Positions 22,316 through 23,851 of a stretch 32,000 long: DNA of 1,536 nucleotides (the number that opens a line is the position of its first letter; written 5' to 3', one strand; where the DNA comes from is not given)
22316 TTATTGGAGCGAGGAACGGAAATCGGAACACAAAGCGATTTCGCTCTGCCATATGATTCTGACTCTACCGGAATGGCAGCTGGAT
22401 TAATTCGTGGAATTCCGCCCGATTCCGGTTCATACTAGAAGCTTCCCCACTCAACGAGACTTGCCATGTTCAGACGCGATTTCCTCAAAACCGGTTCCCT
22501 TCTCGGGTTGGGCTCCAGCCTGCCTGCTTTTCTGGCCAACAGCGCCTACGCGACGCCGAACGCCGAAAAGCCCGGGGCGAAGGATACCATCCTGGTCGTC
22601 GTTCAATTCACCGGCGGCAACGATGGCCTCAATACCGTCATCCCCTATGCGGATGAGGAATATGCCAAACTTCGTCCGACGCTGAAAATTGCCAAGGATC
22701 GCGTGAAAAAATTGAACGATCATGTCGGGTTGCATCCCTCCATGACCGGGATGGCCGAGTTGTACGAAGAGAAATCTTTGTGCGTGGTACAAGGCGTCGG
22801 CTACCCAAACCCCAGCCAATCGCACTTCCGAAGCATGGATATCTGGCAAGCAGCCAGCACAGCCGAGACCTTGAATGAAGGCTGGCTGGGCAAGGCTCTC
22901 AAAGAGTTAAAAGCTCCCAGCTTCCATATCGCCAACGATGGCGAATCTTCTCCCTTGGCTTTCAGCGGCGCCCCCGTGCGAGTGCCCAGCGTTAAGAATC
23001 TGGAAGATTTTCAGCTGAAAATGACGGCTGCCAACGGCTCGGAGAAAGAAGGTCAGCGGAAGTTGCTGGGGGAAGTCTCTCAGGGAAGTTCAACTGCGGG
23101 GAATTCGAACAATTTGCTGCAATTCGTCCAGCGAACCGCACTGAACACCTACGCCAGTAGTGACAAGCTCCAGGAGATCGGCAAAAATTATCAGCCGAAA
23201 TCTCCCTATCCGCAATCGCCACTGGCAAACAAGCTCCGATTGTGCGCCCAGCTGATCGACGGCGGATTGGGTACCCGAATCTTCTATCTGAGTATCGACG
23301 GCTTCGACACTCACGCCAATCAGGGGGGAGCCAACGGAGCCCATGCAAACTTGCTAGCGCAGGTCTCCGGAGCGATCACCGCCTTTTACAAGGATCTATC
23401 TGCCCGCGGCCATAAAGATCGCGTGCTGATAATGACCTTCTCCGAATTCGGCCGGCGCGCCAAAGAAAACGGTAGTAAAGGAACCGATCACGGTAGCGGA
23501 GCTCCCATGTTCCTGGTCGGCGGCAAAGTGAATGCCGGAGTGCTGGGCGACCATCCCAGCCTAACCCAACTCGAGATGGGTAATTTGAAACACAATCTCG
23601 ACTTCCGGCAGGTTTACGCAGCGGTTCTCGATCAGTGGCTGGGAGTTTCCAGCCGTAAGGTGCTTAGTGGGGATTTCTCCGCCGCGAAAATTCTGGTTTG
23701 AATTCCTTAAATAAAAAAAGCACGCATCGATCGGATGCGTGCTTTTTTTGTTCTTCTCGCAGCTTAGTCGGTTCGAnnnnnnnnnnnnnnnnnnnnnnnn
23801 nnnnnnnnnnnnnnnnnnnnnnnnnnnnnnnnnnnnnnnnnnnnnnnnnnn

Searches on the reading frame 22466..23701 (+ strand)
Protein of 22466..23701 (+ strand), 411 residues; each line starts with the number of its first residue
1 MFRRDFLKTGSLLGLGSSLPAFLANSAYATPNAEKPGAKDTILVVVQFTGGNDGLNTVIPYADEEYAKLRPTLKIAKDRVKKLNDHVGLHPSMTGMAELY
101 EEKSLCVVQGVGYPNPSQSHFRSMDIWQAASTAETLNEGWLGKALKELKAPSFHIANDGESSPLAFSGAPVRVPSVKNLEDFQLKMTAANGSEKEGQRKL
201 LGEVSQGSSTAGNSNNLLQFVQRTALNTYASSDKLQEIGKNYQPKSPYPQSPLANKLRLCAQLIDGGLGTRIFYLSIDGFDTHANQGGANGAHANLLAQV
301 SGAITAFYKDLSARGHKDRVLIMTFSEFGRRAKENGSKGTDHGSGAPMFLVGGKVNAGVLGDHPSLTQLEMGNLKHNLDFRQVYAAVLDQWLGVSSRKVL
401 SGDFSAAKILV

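Call 9: search_protein_families(library=pfam, proteins=[window:22466-23701:+], max_evalue=0.001)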
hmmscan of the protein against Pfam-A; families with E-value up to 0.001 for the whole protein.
window:22466-23701:+ (411 aa): 1 family
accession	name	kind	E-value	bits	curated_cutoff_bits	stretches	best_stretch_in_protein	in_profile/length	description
PF07394.17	DUF1501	-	2.9e-32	112.7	27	1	43-382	4-367/390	Protein of unknown function (DUF1501)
